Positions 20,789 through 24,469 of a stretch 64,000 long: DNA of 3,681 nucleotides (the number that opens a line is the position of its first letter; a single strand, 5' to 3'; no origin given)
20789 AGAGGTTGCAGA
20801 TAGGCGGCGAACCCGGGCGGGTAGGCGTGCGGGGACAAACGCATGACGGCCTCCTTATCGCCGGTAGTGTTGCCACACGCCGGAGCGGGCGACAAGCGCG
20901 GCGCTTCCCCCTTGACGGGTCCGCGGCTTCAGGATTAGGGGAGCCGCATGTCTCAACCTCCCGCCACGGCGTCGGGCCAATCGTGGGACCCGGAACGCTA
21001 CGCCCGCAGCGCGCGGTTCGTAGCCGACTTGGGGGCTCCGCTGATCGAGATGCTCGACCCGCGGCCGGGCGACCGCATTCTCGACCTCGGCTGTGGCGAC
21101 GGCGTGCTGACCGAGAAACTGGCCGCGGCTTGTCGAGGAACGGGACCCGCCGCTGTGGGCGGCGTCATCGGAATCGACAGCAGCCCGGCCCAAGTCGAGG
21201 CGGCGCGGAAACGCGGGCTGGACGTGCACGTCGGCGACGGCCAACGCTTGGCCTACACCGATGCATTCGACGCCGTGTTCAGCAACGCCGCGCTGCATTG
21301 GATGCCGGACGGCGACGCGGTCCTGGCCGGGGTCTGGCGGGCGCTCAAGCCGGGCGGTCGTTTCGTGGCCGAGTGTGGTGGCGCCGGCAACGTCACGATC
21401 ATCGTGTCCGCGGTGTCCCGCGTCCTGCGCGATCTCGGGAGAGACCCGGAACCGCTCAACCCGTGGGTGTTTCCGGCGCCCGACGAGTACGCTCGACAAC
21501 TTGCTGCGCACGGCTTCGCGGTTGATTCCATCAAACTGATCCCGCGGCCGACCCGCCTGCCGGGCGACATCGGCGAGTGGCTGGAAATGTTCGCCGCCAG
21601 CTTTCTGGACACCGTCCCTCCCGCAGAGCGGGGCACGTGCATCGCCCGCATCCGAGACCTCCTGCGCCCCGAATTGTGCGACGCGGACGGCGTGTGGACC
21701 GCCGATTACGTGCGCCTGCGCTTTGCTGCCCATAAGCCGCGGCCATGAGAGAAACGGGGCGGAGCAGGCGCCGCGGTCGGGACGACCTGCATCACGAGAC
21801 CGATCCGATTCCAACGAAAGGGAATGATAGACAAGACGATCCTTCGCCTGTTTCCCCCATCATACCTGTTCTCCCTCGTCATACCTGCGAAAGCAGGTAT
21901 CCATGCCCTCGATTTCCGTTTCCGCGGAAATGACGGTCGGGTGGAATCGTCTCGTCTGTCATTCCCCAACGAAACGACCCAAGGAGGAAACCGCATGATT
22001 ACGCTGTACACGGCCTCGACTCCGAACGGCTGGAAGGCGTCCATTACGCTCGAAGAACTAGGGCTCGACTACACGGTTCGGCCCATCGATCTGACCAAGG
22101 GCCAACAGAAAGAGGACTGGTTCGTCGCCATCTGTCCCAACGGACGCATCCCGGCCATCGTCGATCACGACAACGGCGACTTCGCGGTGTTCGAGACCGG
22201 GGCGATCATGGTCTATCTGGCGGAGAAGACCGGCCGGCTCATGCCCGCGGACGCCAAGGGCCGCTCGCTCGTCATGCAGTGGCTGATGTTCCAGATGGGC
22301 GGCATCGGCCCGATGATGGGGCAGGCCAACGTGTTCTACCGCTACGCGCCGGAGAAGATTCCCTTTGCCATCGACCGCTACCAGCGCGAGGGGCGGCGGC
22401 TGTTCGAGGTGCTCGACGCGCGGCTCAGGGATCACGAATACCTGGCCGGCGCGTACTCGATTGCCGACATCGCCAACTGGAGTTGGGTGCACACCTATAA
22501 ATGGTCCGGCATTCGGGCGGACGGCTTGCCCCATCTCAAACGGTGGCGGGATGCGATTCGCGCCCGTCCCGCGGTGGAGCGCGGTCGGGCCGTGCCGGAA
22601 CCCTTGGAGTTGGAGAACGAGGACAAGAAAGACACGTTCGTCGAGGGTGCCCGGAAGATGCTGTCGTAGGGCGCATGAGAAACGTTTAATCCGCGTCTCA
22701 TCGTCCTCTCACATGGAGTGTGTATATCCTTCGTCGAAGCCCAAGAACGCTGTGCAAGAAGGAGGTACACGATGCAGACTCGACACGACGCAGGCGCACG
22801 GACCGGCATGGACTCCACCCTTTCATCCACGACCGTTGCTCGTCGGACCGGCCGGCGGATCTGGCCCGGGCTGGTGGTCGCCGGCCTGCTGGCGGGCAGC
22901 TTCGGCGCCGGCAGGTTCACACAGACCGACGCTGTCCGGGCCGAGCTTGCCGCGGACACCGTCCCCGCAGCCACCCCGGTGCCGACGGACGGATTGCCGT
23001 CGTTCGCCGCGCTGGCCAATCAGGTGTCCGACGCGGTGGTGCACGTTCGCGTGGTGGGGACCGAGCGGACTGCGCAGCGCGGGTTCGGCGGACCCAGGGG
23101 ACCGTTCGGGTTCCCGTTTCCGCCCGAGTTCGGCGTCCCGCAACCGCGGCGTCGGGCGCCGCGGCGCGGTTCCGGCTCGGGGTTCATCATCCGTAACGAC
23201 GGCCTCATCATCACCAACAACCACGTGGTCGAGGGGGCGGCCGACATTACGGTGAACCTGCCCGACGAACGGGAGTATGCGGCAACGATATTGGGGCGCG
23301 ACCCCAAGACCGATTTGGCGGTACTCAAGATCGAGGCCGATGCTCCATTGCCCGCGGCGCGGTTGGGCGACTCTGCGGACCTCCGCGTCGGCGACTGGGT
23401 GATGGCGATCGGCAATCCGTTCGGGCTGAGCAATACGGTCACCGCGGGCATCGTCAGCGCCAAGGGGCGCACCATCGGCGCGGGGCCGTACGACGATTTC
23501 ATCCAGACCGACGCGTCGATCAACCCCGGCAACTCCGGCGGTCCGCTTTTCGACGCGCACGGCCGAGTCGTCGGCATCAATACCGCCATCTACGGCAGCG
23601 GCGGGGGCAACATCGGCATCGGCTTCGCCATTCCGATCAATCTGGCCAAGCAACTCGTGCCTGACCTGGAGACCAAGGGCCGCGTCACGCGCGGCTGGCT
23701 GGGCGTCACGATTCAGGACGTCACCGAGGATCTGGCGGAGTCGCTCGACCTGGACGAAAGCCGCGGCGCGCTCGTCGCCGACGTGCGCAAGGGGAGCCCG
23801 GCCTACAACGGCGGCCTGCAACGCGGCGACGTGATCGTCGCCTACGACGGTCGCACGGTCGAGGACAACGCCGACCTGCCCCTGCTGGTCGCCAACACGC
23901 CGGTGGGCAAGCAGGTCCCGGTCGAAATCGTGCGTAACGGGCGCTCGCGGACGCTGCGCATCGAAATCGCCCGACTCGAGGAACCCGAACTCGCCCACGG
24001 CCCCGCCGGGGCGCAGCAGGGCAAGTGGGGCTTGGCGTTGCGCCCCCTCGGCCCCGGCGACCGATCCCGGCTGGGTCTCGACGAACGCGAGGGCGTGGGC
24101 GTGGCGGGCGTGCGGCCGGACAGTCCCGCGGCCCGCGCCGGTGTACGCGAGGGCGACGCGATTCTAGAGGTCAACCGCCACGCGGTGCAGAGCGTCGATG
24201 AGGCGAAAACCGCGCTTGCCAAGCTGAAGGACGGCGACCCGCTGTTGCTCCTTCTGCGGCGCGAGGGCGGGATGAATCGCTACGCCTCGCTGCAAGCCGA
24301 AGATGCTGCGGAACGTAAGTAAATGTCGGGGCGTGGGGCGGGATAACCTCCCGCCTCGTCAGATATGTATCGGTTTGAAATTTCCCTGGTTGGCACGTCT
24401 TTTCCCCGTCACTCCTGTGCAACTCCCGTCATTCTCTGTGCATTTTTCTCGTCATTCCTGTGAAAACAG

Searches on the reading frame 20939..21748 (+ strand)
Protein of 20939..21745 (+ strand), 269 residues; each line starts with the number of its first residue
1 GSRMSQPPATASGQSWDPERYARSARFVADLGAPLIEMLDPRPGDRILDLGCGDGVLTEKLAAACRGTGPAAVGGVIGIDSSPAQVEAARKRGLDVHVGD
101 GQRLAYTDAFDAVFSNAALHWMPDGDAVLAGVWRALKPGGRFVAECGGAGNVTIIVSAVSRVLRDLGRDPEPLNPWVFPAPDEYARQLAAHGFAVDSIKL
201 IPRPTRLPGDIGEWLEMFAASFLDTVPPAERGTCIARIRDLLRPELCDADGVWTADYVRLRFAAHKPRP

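Call 27: search_protein_families(library=pfam, proteins=[window:20939-21745:+], max_evalue=0.0001)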
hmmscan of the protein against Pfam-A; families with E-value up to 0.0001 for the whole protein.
window:20939-21745:+ (269 aa): 9 families
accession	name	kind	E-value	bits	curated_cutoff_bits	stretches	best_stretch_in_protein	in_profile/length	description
PF08241.18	Methyltransf_11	-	6.3e-19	68.9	21.2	1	48-143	1-94/95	Methyltransferase domain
PF13649.12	Methyltransf_25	-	1.3e-18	67.9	27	1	47-140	1-97/97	Methyltransferase domain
PF13847.12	Methyltransf_31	-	1.8e-17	63.8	27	1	43-145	3-110/145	Methyltransferase domain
PF08242.18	Methyltransf_12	-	1.1e-14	55.4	30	1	48-142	1-98/98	Methyltransferase domain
PF13489.12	Methyltransf_23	-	3.4e-11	43.6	27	1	35-196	13-162/164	Methyltransferase domain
PF01209.24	Ubie_methyltran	-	5.3e-07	29.7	20.1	1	38-143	42-150/233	ubiE/COQ5 methyltransferase family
PF01135.25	PCMT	-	5.1e-06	26.8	20.3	1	33-147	63-174/210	Protein-L-isoaspartate(D-aspartate) O-methyltransferase (PCMT)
PF07021.18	MetW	-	1.2e-05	25.5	21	1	42-132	12-98/193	Methionine biosynthesis protein MetW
PF05175.20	MTS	-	3.4e-05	24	23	1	35-124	23-113/170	Methyltransferase small domain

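Call 45: find_encoding_contigs(protein=window:20948-21748:+, flank=10000, max_places=6)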
Protein window:20948-21748:+ (266 aa): no gene with exactly this product is on record in the collection.

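Call 73: search_protein_families(library=ncbifam, proteins=[window:20948-21745:+], max_evalue=0.001)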
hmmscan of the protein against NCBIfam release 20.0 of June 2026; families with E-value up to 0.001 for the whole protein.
window:20948-21745:+ (266 aa): 29 families (the best 25 are shown)
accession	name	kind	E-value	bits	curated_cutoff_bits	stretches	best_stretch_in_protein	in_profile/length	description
NF010703.0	PRK14103.1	equivalog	1.5e-20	73.7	320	1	12-194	1-181/256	trans-aconitate 2-methyltransferase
TIGR02072.1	BioC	equivalog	1.2e-15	58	184.95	1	17-150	8-141/244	malonyl-ACP O-methyltransferase BioC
NF045667.1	MTase_DVU1556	equivalog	4.6e-15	55.6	155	1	32-140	14-118/213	DVU_1556 family methyltransferase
NF041536.1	ArsM_DUF2284_UU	exception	1.1e-12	47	575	1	39-140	75-179/459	arsenite methyltransferase/DUF2284 domain selenoprotein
NF047649.1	MTase_UXPK_star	exception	1.9e-12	46.8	460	1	39-140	76-180/283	methyltransferase/UXPK-star double selenoprotein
NF002463.0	PRK01683.1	equivalog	2.7e-11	43.6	297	1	11-138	2-125/258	trans-aconitate 2-methyltransferase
NF041537.1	ArsM_AhpD_UU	exception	8.1e-11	41.3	510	1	39-140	75-179/345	arsenite methyltransferase/AhpD domain selenoprotein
NF008823.0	PRK11873.1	subfamily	1.6e-10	40.9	263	1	36-140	73-180/272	arsenite methyltransferase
NF001241.0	PRK00216.1-2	equivalog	1.1e-09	38.3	327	1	34-140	45-146/231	demethylmenaquinone methyltransferase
NF043040.1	corrin_prot_MT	hypoth_equivalog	1.4e-08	34.4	180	1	39-140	40-146/216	corrinoid protein-associated methyltransferase CpaM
TIGR02081.1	metW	equivalog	3.4e-08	33.3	189.5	1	39-131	12-100/194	methionine biosynthesis protein MetW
NF045825.1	FAmtase_mtf2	equivalog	7.9e-08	31.8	400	1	41-140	59-157/248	fatty-acid O-methyltransferase Mtf2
NF007610.0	PRK10258.1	equivalog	1.7e-07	30.8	342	1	24-139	26-136/251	malonyl-ACP O-methyltransferase BioC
TIGR01934.1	MenG_MenH_UbiE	subfamily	7.1e-07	28.8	158.35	1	33-140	32-140/223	ubiquinone/menaquinone biosynthesis methyltransferase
NF040539.1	AST_met_ArsM_2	exception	1.3e-06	28.4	240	1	35-140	51-162/262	putative arsinothricin biosynthesis methyltransferase ArsM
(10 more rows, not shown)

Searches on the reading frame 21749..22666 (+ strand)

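Call 27: search_protein_families(library=pfam, proteins=[window:21749-22666:+], max_evalue=0.0001)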
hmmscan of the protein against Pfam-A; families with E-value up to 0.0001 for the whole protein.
window:21749-22666:+ (306 aa): 4 families
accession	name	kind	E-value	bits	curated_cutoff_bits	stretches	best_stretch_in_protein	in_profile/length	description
PF02798.26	GST_N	-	6.3e-16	58.9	20.9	1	84-159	3-76/76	Glutathione S-transferase, N-terminal domain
PF13409.12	GST_N_2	-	6.2e-14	52.8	25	1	92-159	3-69/70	Glutathione S-transferase, N-terminal domain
PF13417.12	GST_N_3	-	1e-09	39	22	1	88-161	3-71/75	Glutathione S-transferase, N-terminal domain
PF00043.30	GST_C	-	7.3e-07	29.8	20.7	1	209-274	25-93/93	Glutathione S-transferase, C-terminal domain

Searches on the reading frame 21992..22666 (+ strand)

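Call 73: search_protein_families(library=ncbifam, proteins=[window:21992-22666:+], max_evalue=0.001)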
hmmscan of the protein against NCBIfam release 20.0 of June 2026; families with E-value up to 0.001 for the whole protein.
window:21992-22666:+ (225 aa): 6 families
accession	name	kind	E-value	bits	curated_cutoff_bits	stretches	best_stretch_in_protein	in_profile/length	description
NF010579.0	PRK13972.1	equivalog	1.3e-57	194.8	332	1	2-196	1-200/215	GSH-dependent disulfide bond oxidoreductase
NF008731.0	PRK11752.1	equivalog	9.4e-51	172.7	325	1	3-203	45-260/287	glutathione-dependent disulfide-bond oxidoreductase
NF007831.0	PRK10542.1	equivalog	1.1e-14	54.5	198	1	15-197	13-193/201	glutathione transferase GstA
TIGR01262.1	maiA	equivalog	8.5e-11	41.9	171.05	1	13-199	11-203/211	maleylacetoacetate isomerase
NF011693.0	PRK15113.1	equivalog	1.6e-10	41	150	1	11-160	17-169/214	glutathione transferase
NF050814.1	FtsZBindFzlA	equivalog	3.8e-07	30.1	300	1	9-195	12-206/228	FtsZ-binding protein FzlA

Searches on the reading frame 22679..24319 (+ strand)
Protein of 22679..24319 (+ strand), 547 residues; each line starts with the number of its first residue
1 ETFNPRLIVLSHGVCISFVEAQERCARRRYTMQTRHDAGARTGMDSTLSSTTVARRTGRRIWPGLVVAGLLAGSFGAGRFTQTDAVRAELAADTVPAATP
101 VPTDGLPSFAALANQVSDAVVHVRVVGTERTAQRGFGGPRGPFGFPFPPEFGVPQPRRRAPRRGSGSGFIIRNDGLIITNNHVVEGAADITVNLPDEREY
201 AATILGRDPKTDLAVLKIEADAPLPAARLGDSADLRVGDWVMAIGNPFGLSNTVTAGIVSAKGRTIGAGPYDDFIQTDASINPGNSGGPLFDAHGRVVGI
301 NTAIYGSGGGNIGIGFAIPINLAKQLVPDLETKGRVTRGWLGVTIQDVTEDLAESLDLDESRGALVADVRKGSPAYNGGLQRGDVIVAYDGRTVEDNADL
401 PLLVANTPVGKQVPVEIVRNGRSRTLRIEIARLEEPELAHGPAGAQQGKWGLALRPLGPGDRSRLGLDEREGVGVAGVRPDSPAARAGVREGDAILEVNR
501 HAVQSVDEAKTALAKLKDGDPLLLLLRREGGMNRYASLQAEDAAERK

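Call 27: search_protein_families(library=pfam, proteins=[window:22679-24319:+], max_evalue=0.0001)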
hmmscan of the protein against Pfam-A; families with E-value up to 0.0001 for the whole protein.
window:22679-24319:+ (547 aa): 6 families
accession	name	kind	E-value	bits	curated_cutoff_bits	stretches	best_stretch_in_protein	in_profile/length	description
PF13365.12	Trypsin_2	-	2.6e-41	142.2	27.6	1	166-300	1-144/144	Trypsin-like peptidase domain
PF13180.12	PDZ_2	-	3.5e-27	94.9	27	2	341-429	3-79/80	PDZ domain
PF17820.7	PDZ_6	-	1.3e-23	83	27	2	475-528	2-54/54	PDZ domain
PF00089.32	Trypsin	-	4e-21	76.3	20.6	1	167-324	28-217/220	Trypsin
PF00595.29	PDZ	-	1.2e-18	67.7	23.2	2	335-417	6-80/81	PDZ domain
PF14685.13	PDZ_Tricorn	-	3.3e-07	30.6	25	0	482-533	31-83/88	Tricorn protease PDZ domain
